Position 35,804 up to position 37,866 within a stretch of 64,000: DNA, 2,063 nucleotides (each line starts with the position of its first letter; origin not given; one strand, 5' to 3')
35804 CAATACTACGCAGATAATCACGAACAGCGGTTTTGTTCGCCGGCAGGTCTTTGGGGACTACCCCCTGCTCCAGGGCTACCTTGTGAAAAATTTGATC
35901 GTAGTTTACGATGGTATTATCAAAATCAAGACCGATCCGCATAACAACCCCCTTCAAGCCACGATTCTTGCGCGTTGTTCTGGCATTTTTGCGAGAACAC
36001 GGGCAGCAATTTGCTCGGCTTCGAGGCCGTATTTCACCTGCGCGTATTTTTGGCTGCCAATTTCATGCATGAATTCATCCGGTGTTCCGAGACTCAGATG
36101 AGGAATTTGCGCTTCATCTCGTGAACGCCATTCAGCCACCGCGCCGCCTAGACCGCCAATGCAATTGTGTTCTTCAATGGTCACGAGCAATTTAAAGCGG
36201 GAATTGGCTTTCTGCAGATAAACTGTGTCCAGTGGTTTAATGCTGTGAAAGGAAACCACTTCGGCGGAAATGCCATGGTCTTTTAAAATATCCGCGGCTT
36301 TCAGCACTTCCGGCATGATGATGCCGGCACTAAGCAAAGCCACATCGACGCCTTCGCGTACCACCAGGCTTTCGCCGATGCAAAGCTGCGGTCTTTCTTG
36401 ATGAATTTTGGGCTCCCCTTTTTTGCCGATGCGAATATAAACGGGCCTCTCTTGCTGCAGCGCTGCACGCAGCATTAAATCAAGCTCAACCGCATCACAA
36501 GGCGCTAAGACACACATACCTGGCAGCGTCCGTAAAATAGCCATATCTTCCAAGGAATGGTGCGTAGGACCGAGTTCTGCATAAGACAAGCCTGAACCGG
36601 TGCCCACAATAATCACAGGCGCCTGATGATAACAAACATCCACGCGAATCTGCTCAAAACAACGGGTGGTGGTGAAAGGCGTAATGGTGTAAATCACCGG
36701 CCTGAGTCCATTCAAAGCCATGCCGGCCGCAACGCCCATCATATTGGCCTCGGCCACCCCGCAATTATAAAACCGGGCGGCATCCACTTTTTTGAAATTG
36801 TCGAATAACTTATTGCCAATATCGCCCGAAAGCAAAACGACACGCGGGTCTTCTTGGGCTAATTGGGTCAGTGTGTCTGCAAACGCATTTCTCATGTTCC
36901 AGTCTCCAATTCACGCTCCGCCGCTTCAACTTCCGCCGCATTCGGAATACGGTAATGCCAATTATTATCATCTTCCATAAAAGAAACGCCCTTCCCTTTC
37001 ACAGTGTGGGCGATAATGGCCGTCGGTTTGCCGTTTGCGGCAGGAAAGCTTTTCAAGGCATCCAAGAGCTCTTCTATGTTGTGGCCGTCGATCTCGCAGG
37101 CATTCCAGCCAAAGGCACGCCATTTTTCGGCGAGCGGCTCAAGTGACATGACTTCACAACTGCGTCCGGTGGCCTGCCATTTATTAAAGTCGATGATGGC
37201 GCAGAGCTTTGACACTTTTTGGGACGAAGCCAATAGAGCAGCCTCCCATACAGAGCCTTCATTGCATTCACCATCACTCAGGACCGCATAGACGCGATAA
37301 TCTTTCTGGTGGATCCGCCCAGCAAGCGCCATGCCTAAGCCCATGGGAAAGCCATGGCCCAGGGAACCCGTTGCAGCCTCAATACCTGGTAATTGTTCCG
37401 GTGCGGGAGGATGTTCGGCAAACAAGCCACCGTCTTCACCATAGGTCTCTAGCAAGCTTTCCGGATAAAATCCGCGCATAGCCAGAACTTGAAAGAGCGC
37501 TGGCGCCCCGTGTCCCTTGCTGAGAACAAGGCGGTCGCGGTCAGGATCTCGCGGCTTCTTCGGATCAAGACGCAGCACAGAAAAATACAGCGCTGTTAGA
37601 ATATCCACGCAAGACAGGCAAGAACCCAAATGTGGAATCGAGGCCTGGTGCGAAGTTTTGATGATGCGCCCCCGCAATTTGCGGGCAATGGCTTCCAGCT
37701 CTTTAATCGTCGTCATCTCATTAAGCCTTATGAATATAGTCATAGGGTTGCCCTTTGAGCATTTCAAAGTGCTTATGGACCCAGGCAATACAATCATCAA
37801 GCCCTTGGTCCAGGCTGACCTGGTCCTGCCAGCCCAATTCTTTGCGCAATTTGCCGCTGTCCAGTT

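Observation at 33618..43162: Eleven-gene operon joining an ADP/CDP-heptose-like line to a split transketolase, a ChoK-fold kinase, a HAD phosphatase and a methyltransferase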

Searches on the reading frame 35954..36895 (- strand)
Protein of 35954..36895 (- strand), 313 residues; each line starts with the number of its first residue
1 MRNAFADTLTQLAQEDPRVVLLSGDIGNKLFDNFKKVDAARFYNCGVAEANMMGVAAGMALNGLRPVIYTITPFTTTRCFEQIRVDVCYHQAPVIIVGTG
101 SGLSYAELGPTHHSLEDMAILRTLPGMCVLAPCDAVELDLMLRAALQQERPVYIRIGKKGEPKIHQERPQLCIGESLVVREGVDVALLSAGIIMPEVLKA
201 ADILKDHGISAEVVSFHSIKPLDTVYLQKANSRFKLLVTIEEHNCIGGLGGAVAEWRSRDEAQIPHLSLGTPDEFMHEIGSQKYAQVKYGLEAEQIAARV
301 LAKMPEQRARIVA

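Call 5: search_protein_families(library=pfam, proteins=[window:35954-36895:-])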
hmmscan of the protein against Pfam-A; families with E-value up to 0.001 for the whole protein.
window:35954-36895:- (313 aa): 3 families
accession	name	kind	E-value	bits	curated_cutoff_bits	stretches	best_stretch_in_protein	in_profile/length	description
PF02779.29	Transket_pyr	-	4.4e-39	134.3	27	1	1-158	5-169/174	Transketolase, pyrimidine binding domain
PF02780.25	Transketolase_C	-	1.7e-22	80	25.9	1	174-296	1-124/124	Transketolase, C-terminal domain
PF22613.1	Transketolase_C_1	-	2.7e-06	28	27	1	182-223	11-52/113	Transketolase-like TK C-terminal domain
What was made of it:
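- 35954..36895 (-): Transketolase C-terminal (Pyr plus C) subunit of the 'G/L' type. PF02779 and PF02780 (call 5).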

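Call 7: search_protein_families(library=ncbifam, proteins=[window:35954-36895:-], max_evalue=0.00001)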
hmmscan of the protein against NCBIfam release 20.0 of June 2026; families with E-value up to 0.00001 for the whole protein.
window:35954-36895:- (313 aa): 9 families
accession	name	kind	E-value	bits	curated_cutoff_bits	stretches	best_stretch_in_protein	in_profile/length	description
NF004559.0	PRK05899.2-5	equivalog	2.9e-60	204.2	488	1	2-304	321-624/627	transketolase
TIGR00204.1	dxs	equivalog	5.6e-49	167.2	465.95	1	3-304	314-615/616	1-deoxy-D-xylulose-5-phosphate synthase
NF003933.0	PRK05444.2-2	equivalog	8.9e-40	136.8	395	1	7-302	301-603/606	1-deoxy-D-xylulose-5-phosphate synthase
NF008968.0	PRK12315.1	subfamily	1.7e-37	129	510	1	3-301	283-578/582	1-deoxy-D-xylulose-5-phosphate synthase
NF004556.0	PRK05899.2-2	equivalog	5.4e-29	100.9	575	1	2-302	325-636/639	transketolase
NF006667.0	PRK09212.1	subfamily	1.8e-23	83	321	1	35-255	46-274/327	pyruvate dehydrogenase complex E1 component subunit beta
NF008854.0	PRK11892.1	equivalog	1.6e-21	76.6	454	1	29-254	181-412/464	pyruvate dehydrogenase complex E1 component subunit beta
TIGR00232.1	tktlase_bact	equivalog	7.8e-18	64.2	682.25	1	2-225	352-583/654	transketolase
NF004558.0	PRK05899.2-4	equivalog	5.2e-13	48.3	788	1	32-225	383-578/651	transketolase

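Call 38: search_solved_structures(query=window:35954-36895:-, max_evalue=1e-8, show_alignments=2)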
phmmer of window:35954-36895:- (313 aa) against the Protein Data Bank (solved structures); distinct sequences matched with E-value up to 1e-8: 35.
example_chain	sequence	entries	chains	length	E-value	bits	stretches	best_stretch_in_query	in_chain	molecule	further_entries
6yaj_AAA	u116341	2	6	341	1.5e-60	207.8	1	2-301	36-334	C-terminal chain of split transketolase from Carboxydothermus hydrogenoformans | C-terminal component of the split chain transketolase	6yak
6xxg_AAA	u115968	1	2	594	1.5e-34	122.4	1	4-302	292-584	1-deoxy-D-xylulose-5-phosphate synthase,1-deoxy-D-xylulose-5-phosphate synthase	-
2o1x_A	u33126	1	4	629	1.7e-34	122.2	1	4-302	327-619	1-deoxy-D-xylulose-5-phosphate synthase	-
6ouv_A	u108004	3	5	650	1.9e-34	122.1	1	4-302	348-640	1-deoxy-D-xylulose-5-phosphate synthase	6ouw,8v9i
8a29_A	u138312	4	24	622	1.7e-33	119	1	5-300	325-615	1-deoxy-D-xylulose-5-phosphate synthase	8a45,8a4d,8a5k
4kxu_A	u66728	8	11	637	1.7e-32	115.7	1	2-256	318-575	Transketolase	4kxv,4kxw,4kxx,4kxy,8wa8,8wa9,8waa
6ha3_A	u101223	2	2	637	1.7e-32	115.7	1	2-256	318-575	Transketolase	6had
3ooy_A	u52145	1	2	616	1.8e-32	115.6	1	2-255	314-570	Transketolase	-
3mos_A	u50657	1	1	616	1.9e-32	115.5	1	2-255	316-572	Transketolase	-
6rjb_A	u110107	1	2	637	2.3e-32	115.3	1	2-256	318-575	Transketolase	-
8a8y_A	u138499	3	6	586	1e-30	109.9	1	4-300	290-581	1-deoxy-D-xylulose-5-phosphate synthase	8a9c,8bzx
2o1s_A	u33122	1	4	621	1.2e-30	109.6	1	5-302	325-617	1-deoxy-D-xylulose-5-phosphate synthase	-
7a9g_AAA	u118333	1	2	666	3.9e-29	104.7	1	5-301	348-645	1-deoxy-D-xylulose-5-phosphate synthase,1-deoxy-D-xylulose-5-phosphate synthase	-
9hn8_A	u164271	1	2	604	5.2e-29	104.3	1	5-301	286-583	1-deoxy-D-xylulose-5-phosphate synthase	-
8ogh_A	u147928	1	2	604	5.6e-29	104.1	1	5-301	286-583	1-deoxy-D-xylulose-5-phosphate synthase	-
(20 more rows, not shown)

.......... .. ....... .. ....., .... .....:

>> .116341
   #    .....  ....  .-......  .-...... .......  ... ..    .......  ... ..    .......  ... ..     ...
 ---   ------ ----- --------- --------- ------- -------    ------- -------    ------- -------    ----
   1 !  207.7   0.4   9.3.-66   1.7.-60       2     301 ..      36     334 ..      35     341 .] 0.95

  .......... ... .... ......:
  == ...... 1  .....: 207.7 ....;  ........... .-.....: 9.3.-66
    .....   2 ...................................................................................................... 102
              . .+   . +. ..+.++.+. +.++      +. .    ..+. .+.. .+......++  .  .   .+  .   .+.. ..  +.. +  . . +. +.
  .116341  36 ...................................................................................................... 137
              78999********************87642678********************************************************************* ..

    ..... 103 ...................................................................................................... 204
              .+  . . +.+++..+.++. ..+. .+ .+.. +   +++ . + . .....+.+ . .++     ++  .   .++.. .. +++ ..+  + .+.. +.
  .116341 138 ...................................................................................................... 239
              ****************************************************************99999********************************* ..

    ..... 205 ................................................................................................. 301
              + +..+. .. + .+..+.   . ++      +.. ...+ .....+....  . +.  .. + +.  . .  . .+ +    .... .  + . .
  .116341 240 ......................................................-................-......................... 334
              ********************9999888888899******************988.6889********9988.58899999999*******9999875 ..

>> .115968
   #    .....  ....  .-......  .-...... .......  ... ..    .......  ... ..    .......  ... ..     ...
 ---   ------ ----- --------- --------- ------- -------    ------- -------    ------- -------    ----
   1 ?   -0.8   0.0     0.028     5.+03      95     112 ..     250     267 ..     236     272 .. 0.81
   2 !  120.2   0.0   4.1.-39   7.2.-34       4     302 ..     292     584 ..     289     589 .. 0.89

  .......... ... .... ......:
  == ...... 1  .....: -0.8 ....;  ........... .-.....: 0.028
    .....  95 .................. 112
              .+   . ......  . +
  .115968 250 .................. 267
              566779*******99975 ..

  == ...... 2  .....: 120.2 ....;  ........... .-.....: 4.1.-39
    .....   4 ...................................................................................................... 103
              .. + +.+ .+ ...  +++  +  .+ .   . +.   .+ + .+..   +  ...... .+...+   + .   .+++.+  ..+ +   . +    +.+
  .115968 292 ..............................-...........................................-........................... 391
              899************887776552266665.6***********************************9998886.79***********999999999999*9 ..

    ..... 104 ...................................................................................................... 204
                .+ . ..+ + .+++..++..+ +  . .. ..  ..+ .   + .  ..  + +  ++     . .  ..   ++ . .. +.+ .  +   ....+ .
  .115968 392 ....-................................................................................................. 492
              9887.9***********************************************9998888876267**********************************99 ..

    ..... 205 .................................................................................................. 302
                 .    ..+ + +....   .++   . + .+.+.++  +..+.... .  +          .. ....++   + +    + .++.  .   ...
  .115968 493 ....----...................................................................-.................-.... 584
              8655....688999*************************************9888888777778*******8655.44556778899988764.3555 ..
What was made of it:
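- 35954..36895 (-): PDB hit 6yaj at 1.5e-60 (call 38).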

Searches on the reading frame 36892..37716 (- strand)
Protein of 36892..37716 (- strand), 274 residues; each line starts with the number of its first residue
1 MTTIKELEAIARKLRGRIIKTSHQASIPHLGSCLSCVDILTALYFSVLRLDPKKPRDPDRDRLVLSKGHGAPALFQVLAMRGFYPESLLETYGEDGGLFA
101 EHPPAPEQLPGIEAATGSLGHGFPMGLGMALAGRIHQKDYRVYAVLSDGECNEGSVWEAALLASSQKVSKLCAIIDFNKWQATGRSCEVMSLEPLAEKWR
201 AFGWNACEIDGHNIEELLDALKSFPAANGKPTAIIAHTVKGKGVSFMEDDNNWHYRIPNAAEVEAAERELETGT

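Call 5: search_protein_families(library=pfam, proteins=[window:36892-37716:-])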
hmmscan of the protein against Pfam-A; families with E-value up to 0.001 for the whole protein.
window:36892-37716:- (274 aa): 3 families
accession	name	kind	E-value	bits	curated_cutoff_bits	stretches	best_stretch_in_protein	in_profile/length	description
PF00456.26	Transketolase_N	-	5e-34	118.2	22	1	18-268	13-273/334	Transketolase, thiamine diphosphate binding domain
PF13292.11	DXP_synthase_N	-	3.3e-10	40.1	21.2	1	4-180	15-173/274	1-deoxy-D-xylulose-5-phosphate synthase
PF00676.26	E1_dh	-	3.9e-07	29.8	22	1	114-256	98-240/300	Dehydrogenase E1 component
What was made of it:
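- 36892..37716 (-): Transketolase N-terminal (ThDP/PP) subunit. PF00456 (call 5).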

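Call 7: search_protein_families(library=ncbifam, proteins=[window:36892-37716:-], max_evalue=0.00001)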
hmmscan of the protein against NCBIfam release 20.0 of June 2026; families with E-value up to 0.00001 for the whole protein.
window:36892-37716:- (274 aa): 11 families
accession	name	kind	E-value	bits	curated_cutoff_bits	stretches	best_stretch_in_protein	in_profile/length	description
NF004559.0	PRK05899.2-5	equivalog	1.7e-83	281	488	1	2-271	13-280/627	transketolase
NF004556.0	PRK05899.2-2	equivalog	2.2e-67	227.8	575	1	3-270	13-276/639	transketolase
TIGR00232.1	tktlase_bact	equivalog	6.8e-41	140.3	682.25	1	21-271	14-274/654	transketolase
NF004558.0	PRK05899.2-4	equivalog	1.7e-33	116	788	1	18-272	14-272/651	transketolase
TIGR00204.1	dxs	equivalog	2.7e-11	42.7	465.95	0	3-168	14-162/616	1-deoxy-D-xylulose-5-phosphate synthase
TIGR03182.1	PDH_E1_alph_y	equivalog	8.3e-11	41.4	393.85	1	117-258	110-250/315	pyruvate dehydrogenase (acetyl-transferring) E1 component subunit alpha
NF003933.0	PRK05444.2-2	equivalog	2.3e-09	36.4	395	0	117-260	118-269/606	1-deoxy-D-xylulose-5-phosphate synthase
TIGR00759.1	aceE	equivalog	1.4e-07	29.9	859.9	0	195-249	344-398/885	pyruvate dehydrogenase (acetyl-transferring), homodimeric type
NF003616.0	PRK05261.1-1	subfamily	2.1e-07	29.6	777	1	62-216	75-240/788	phosphoketolase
TIGR03181.1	PDH_E1_alph_x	equivalog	9.2e-07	28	411.35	1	119-223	124-227/341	pyruvate dehydrogenase (acetyl-transferring) E1 component subunit alpha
NF008968.0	PRK12315.1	subfamily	1.3e-06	27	510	0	126-264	123-270/582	1-deoxy-D-xylulose-5-phosphate synthase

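Call 37: search_solved_structures(query=window:36892-37716:-, max_evalue=1e-8, show_alignments=2)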
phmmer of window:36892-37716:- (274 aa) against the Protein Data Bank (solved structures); distinct sequences matched with E-value up to 1e-8: 44.
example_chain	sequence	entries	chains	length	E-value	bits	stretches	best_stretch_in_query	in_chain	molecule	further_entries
6yak_AAA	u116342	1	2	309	6.3e-71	242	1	4-273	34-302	N-terminal component of the split chain transketolase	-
3ooy_A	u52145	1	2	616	4.9e-50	173.5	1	4-256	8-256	Transketolase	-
3mos_A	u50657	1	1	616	6.8e-50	173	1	6-256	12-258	Transketolase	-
6rjb_A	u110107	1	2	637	7e-50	173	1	6-256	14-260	Transketolase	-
4kxu_A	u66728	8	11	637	7e-50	173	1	6-256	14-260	Transketolase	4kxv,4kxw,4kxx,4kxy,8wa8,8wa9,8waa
6ha3_A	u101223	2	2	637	1.8e-49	171.6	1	6-256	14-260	Transketolase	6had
8r3o_A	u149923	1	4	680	2e-26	96.1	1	12-247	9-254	Transketolase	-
8cip_A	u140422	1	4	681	2.4e-25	92.5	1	14-246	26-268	Transketolase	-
2e6k_A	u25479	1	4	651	1.8e-24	89.7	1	12-268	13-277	Transketolase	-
7wrr_A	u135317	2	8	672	1.9e-24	89.6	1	12-268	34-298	Transketolase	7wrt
3m34_A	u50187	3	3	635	2.2e-23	86.1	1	12-255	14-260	Transketolase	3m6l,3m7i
3l84_A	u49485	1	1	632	2.3e-23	86.1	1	14-255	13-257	Transketolase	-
8r3s_A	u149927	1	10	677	4e-23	85.2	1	13-246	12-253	Transketolase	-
1itz_A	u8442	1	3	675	4.5e-23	85.1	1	8-269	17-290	Transketolase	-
8ci0_AAA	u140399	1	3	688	4.7e-23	85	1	8-269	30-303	Transketolase, chloroplastic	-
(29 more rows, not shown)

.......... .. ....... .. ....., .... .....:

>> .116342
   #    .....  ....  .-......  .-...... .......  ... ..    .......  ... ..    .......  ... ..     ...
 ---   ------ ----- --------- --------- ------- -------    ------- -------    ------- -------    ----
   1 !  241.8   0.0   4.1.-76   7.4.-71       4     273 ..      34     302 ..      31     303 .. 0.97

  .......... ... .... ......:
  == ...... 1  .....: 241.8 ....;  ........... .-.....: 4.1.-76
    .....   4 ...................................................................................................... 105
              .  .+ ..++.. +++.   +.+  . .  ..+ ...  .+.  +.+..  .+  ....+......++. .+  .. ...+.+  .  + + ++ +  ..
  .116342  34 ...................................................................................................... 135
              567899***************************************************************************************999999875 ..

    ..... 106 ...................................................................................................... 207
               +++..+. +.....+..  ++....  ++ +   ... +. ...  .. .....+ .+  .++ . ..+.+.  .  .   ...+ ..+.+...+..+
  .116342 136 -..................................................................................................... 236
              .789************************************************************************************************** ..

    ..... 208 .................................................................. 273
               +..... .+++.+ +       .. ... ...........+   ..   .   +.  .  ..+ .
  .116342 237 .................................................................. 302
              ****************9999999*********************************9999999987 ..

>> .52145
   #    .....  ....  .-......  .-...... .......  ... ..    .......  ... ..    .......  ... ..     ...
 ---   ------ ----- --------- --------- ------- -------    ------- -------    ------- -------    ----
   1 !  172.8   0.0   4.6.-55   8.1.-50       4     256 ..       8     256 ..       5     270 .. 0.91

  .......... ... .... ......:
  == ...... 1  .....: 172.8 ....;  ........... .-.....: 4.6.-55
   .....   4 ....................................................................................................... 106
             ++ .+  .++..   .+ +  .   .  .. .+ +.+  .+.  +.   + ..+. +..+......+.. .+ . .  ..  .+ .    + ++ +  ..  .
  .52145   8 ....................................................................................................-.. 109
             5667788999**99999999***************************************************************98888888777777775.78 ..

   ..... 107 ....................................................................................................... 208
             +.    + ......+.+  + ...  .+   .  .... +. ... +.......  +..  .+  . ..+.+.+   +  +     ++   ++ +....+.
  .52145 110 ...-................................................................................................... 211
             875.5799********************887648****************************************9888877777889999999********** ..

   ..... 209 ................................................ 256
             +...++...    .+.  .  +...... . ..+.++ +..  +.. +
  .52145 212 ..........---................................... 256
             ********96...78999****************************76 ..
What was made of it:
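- The best PDB hit is a bona fide split TK, and the ThDP and donor residues are intact (calls 37, 38).
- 36892..37716 (-): PDB hit 6yak, a split TK, at 6e-71 (call 37).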
